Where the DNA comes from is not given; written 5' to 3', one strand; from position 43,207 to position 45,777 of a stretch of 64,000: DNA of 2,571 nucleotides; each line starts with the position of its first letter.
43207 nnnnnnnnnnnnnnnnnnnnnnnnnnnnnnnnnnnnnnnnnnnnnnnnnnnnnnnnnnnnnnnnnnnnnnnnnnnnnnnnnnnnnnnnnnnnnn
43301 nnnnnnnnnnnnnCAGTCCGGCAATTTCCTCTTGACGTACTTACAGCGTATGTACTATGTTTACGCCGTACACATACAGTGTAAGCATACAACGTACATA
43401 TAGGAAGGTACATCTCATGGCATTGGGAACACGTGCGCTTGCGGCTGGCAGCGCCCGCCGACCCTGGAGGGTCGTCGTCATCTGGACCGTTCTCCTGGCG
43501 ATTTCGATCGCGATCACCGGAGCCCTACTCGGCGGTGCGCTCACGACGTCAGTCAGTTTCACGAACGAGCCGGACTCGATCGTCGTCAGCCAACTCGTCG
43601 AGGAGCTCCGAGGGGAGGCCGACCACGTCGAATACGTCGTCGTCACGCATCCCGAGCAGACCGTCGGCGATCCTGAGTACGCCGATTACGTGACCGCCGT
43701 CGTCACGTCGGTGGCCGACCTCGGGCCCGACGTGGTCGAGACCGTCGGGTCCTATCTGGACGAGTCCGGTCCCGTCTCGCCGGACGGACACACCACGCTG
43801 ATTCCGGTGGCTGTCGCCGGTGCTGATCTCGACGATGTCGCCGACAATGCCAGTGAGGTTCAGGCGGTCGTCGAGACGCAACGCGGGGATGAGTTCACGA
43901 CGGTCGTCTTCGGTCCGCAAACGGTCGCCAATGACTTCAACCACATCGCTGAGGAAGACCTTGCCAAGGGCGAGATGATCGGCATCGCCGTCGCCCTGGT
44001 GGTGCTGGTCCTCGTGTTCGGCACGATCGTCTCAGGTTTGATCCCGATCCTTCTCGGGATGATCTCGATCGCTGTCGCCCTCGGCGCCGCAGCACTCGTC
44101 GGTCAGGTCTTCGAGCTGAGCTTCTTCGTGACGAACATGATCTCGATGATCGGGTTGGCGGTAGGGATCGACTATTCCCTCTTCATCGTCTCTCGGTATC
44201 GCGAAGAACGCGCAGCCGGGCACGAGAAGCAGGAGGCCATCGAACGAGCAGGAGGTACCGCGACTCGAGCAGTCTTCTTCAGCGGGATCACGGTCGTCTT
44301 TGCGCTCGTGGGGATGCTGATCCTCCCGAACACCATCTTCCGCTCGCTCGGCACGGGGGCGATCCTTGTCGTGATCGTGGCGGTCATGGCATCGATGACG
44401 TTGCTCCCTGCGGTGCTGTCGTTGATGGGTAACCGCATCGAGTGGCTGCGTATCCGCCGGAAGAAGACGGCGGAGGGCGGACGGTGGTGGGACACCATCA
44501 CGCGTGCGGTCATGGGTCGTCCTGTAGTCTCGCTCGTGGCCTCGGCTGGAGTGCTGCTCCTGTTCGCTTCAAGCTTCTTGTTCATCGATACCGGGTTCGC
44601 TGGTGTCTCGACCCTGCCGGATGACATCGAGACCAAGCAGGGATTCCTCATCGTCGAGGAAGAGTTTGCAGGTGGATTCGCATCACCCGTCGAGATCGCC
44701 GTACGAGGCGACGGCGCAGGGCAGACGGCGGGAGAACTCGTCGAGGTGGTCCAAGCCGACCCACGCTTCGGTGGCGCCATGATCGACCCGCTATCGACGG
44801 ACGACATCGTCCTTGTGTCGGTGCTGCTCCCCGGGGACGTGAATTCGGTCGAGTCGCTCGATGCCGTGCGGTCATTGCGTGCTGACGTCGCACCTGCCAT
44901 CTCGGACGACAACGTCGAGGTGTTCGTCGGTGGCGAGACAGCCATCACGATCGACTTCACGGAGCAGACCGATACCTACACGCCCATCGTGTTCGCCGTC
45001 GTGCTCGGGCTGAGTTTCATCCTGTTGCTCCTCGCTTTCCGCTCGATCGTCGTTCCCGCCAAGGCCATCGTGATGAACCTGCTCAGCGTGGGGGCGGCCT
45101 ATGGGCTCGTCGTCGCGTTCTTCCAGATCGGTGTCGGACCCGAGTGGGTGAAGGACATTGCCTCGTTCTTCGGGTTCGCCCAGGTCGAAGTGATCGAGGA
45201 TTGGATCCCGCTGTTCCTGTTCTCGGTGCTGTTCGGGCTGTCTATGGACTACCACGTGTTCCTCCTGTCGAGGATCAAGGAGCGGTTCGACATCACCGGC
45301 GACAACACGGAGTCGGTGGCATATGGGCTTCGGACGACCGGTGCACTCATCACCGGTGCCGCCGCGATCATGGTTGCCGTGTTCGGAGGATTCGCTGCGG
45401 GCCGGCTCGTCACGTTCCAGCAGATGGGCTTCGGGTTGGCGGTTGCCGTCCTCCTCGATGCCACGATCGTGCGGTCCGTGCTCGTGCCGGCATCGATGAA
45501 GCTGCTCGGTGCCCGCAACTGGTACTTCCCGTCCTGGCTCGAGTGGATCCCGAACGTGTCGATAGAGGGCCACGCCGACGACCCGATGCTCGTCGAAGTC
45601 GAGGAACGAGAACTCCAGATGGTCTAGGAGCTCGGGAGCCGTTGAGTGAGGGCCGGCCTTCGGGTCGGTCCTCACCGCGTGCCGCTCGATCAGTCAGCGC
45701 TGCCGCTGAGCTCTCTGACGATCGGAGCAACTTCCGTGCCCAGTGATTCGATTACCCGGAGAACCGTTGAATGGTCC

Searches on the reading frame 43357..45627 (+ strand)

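Call 32: search_protein_families(library=pfam, proteins=[window:43357-45627:+], max_evalue=0.00001)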
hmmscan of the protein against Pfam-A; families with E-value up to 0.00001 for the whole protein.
window:43357-45627:+ (756 aa): 1 family
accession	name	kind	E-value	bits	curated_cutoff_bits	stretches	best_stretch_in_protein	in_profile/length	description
PF03176.21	MMPL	-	1.5e-91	307.3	20.5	2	78-390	17-331/333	MMPL family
